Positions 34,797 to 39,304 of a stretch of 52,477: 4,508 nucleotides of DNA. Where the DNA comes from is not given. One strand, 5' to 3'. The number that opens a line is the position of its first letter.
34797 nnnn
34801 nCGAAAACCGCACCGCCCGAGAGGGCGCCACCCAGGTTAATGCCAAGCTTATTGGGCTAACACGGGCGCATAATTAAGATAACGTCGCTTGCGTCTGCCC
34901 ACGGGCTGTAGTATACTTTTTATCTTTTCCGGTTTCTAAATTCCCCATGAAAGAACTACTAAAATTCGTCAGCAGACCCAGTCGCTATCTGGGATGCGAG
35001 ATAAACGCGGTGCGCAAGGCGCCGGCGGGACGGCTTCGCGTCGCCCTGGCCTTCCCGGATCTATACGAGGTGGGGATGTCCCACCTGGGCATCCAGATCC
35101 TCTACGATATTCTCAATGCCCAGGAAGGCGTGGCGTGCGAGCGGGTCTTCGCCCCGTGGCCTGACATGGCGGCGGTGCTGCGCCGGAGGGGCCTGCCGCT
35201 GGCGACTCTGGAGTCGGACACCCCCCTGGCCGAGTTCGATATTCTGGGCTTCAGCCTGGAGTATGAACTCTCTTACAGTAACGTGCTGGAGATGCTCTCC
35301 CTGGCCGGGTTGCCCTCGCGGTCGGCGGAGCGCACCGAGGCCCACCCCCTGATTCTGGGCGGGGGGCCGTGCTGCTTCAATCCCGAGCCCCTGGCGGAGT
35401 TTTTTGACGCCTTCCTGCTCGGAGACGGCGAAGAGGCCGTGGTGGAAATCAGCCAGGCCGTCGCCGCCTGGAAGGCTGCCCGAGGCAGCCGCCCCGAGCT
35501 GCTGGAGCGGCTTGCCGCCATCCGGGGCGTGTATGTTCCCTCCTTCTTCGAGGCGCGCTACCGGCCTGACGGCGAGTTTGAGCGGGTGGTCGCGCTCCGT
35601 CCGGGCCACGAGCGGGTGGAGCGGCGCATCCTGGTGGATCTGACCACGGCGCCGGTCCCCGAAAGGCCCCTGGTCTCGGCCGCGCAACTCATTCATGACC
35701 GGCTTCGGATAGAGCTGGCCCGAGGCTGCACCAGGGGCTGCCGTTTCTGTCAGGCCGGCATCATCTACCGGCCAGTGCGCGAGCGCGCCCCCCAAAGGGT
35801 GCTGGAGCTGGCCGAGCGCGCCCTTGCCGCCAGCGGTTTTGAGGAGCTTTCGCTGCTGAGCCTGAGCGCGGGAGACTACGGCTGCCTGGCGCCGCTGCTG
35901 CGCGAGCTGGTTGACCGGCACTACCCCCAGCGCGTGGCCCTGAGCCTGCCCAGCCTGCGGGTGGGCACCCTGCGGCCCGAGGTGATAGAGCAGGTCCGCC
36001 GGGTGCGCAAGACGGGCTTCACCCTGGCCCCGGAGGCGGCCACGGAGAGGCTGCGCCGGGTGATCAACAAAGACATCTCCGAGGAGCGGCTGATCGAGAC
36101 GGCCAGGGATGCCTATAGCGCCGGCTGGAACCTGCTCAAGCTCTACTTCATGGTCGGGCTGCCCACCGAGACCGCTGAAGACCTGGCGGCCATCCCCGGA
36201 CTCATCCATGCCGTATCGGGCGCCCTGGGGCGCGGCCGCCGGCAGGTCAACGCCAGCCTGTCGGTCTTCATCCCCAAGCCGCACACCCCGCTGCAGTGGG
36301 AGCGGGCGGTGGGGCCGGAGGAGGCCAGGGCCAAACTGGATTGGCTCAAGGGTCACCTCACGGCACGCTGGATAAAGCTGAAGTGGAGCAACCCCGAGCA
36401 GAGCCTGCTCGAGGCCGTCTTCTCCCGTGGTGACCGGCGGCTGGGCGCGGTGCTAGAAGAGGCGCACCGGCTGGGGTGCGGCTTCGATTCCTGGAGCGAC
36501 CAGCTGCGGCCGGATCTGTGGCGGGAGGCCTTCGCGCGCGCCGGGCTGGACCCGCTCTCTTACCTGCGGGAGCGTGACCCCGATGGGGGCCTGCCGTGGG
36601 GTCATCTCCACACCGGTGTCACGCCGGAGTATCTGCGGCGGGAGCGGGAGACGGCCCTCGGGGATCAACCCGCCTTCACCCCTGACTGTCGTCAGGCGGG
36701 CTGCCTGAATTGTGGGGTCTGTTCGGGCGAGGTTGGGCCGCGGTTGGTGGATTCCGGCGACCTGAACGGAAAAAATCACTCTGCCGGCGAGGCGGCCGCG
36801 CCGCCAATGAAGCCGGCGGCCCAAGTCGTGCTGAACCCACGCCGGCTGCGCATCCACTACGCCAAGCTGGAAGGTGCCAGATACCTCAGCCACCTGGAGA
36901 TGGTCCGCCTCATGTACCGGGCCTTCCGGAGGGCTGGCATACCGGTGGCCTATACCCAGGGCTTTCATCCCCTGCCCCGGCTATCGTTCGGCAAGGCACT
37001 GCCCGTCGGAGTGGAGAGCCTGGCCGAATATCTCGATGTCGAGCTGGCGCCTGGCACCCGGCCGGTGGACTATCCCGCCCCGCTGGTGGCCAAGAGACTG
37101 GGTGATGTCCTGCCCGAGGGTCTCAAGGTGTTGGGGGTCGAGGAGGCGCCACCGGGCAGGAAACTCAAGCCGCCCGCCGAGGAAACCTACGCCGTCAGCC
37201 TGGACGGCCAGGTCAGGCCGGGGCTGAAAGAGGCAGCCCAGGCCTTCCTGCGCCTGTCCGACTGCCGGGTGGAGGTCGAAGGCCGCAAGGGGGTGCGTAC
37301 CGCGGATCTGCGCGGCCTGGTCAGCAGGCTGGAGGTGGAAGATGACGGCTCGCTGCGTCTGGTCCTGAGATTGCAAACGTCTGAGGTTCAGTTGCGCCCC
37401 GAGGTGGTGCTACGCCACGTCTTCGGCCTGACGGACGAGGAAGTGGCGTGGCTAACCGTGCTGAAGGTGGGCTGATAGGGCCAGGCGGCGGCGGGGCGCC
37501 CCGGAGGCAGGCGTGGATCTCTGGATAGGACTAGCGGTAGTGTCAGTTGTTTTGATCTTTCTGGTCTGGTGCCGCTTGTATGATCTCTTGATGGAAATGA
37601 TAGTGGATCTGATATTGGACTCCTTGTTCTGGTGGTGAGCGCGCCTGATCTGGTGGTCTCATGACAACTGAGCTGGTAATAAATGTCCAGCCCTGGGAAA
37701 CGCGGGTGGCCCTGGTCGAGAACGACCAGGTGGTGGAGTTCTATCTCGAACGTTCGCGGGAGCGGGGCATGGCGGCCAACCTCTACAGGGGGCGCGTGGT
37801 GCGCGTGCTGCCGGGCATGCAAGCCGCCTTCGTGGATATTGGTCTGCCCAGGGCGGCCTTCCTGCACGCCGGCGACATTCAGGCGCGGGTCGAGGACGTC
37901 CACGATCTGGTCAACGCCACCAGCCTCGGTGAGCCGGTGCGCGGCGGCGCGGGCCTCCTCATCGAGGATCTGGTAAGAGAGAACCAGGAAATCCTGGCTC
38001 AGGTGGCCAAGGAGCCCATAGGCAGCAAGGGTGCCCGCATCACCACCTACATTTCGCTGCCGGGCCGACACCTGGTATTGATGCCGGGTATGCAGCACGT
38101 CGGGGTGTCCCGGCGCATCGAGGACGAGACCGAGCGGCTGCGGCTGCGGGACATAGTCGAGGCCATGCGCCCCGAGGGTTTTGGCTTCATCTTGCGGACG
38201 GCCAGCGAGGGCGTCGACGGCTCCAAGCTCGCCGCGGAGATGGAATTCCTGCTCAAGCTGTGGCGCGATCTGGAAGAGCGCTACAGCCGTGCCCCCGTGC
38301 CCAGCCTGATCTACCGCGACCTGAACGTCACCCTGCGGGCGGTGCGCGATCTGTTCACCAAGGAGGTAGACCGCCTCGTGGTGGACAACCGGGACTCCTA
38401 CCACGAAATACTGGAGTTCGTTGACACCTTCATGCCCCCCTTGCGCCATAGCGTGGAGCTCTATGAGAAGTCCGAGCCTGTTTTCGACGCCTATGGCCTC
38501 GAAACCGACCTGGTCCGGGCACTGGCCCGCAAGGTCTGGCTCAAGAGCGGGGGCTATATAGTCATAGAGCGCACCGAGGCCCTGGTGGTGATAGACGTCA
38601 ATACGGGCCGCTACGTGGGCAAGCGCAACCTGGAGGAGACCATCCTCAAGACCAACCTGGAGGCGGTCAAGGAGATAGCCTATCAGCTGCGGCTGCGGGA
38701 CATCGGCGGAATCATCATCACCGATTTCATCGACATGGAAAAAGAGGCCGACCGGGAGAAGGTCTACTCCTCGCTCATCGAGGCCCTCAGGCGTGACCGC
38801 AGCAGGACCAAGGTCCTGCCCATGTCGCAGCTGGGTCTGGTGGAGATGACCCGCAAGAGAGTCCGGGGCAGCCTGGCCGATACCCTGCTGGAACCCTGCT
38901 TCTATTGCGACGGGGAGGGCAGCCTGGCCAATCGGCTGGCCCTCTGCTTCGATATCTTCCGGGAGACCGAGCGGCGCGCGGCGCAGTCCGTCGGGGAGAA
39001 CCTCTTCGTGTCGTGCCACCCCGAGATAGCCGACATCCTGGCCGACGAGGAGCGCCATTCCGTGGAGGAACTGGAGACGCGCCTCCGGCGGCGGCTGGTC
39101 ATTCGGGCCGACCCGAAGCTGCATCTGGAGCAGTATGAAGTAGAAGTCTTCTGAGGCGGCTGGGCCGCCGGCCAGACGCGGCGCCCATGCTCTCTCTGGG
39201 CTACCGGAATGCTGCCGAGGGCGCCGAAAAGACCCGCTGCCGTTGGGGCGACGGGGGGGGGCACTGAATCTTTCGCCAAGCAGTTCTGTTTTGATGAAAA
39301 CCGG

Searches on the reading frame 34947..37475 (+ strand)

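Call 3: search_protein_families(library=pfam, proteins=[window:34947-37475:+], max_evalue=0.01)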
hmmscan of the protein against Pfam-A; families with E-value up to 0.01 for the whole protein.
window:34947-37475:+ (842 aa): 3 families
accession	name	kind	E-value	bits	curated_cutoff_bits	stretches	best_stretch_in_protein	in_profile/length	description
PF19864.5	Radical_SAM_N2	-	2e-63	212.8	29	1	48-198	1-151/151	Radical SAM proteins, N-terminal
PF10105.14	DUF2344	-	1.2e-42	146.2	23.8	1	633-818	1-176/176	Uncharacterized protein conserved in bacteria (DUF2344)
PF04055.27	Radical_SAM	-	2.5e-18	67.3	29.5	1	255-415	1-161/166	Radical SAM superfamily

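Call 23: search_protein_families(library=ncbifam, proteins=[window:34947-37475:+], max_evalue=0.0001)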
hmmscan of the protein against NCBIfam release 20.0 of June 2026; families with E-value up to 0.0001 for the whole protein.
window:34947-37475:+ (842 aa): 6 families
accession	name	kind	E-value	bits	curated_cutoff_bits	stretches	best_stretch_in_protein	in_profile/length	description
TIGR03960.1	rSAM_fuse_unch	hypoth_equivalog_domain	1.8e-206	687.3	462.3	1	3-593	2-599/605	TIGR03960 family B12-binding radical SAM protein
TIGR03936.1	sam_1_link_chp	equivalog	3.7e-50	170.5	71.9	1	633-840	1-205/209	TIGR03936 family radical SAM-associated protein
TIGR04013.1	B12_SAM_MJ_1487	hypoth_equivalog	1.6e-10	40.4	251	1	254-455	153-359/382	TIGR04013 family B12-binding domain/radical SAM domain-containing protein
TIGR04014.1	B12_SAM_MJ_0865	equivalog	1.4e-09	37.3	360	1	253-422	161-335/434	methyl-coenzyme M reductase glutamine C-methyltransferase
NF050148.1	rSAM_ApyD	equivalog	4.8e-09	35.2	750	1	229-453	176-393/645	RiPP biosynthesis radical SAM protein ApyD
TIGR04190.1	B12_SAM_Ta0216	equivalog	1.1e-07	30.8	500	1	351-436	322-407/554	TIGR04190 family B12-binding domain/radical SAM domain protein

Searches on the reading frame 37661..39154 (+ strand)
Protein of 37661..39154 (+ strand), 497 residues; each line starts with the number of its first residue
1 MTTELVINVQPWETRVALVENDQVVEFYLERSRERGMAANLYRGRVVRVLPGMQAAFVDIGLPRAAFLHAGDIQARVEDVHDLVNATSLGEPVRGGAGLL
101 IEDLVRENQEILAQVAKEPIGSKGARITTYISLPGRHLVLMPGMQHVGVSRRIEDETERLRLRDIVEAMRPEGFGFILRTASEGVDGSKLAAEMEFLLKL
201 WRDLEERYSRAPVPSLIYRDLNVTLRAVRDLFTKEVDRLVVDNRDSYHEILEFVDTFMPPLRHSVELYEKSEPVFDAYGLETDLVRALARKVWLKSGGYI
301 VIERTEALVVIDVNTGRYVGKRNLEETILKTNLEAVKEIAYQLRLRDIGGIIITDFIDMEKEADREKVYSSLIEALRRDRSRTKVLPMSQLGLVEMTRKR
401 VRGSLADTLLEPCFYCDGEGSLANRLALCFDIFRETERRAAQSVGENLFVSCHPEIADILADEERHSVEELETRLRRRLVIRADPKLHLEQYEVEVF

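Call 21: search_protein_families(library=pfam, proteins=[window:37661-39154:+], max_evalue=0.001)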
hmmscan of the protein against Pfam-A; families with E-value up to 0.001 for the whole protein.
window:37661-39154:+ (497 aa): 2 families
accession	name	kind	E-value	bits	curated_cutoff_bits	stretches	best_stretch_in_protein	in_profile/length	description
PF10150.14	RNase_E_G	-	2e-108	362.4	25.5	1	132-401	1-270/270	Ribonuclease E/G family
PF20833.2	RNase_E_G_Thio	-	8.3e-10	39.1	26.8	1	412-495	1-84/86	RNase E/G, Thioredoxin-like domain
